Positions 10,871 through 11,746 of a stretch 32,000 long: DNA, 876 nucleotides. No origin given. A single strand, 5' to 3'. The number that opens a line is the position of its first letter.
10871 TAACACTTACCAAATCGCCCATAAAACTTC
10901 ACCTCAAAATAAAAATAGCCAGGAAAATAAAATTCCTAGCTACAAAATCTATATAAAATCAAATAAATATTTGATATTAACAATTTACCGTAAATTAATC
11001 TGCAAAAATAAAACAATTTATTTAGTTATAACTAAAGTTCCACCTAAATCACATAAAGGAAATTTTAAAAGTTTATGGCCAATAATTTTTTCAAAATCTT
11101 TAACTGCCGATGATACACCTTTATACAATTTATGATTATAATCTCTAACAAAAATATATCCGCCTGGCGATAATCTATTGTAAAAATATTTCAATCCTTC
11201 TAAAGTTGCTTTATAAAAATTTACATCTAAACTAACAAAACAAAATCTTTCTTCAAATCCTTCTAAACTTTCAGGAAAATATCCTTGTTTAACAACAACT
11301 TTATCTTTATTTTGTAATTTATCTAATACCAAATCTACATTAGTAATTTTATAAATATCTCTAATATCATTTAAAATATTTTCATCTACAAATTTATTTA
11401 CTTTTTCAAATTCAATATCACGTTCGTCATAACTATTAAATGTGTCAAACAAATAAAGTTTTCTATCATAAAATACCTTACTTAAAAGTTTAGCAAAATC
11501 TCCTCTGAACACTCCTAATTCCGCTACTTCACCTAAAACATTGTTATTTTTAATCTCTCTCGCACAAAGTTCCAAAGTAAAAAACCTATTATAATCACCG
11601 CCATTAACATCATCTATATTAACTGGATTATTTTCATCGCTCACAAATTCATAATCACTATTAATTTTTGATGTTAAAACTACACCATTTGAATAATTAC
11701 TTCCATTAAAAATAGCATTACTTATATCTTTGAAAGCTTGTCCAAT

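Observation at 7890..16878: Nine-kb surface-protein and sugar-modification block with a non-canonical, exporter-less gene set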

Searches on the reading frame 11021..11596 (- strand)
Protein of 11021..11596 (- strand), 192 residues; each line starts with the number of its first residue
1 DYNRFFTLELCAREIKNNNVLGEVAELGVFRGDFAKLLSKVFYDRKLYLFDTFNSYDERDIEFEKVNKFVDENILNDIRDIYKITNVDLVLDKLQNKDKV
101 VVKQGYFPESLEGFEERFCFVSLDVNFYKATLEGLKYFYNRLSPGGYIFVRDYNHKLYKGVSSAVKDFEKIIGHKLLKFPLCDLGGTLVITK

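Call 85: search_solved_structures(query=window:11021-11596:-, max_evalue=0.001, show_alignments=3)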
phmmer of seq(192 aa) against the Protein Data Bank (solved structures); distinct sequences matched with E-value up to 0.001: 7.
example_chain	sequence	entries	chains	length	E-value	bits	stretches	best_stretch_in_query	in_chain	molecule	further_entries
4cdz_A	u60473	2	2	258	3.5e-09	39.9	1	4-187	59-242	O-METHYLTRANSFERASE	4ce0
5i10_A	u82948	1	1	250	6.3e-09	39.1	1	4-173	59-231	Probable O-methyltransferase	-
4x7u_A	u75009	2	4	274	1.7e-07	34.4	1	4-154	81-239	Mycinamicin III 3''-O-methyltransferase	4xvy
4xvz_A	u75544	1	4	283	1.8e-07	34.4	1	4-154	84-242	Mycinamicin III 3''-O-methyltransferase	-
4x7v_A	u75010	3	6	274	3.8e-07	33.3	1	4-154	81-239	Mycinamicin III 3''-O-methyltransferase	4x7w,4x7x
4x7y_B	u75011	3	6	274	3.8e-07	33.3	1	4-154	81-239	Mycinamicin III 3''-O-methyltransferase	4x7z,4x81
2wk1_A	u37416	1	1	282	2.9e-05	27.2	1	5-153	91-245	NOVP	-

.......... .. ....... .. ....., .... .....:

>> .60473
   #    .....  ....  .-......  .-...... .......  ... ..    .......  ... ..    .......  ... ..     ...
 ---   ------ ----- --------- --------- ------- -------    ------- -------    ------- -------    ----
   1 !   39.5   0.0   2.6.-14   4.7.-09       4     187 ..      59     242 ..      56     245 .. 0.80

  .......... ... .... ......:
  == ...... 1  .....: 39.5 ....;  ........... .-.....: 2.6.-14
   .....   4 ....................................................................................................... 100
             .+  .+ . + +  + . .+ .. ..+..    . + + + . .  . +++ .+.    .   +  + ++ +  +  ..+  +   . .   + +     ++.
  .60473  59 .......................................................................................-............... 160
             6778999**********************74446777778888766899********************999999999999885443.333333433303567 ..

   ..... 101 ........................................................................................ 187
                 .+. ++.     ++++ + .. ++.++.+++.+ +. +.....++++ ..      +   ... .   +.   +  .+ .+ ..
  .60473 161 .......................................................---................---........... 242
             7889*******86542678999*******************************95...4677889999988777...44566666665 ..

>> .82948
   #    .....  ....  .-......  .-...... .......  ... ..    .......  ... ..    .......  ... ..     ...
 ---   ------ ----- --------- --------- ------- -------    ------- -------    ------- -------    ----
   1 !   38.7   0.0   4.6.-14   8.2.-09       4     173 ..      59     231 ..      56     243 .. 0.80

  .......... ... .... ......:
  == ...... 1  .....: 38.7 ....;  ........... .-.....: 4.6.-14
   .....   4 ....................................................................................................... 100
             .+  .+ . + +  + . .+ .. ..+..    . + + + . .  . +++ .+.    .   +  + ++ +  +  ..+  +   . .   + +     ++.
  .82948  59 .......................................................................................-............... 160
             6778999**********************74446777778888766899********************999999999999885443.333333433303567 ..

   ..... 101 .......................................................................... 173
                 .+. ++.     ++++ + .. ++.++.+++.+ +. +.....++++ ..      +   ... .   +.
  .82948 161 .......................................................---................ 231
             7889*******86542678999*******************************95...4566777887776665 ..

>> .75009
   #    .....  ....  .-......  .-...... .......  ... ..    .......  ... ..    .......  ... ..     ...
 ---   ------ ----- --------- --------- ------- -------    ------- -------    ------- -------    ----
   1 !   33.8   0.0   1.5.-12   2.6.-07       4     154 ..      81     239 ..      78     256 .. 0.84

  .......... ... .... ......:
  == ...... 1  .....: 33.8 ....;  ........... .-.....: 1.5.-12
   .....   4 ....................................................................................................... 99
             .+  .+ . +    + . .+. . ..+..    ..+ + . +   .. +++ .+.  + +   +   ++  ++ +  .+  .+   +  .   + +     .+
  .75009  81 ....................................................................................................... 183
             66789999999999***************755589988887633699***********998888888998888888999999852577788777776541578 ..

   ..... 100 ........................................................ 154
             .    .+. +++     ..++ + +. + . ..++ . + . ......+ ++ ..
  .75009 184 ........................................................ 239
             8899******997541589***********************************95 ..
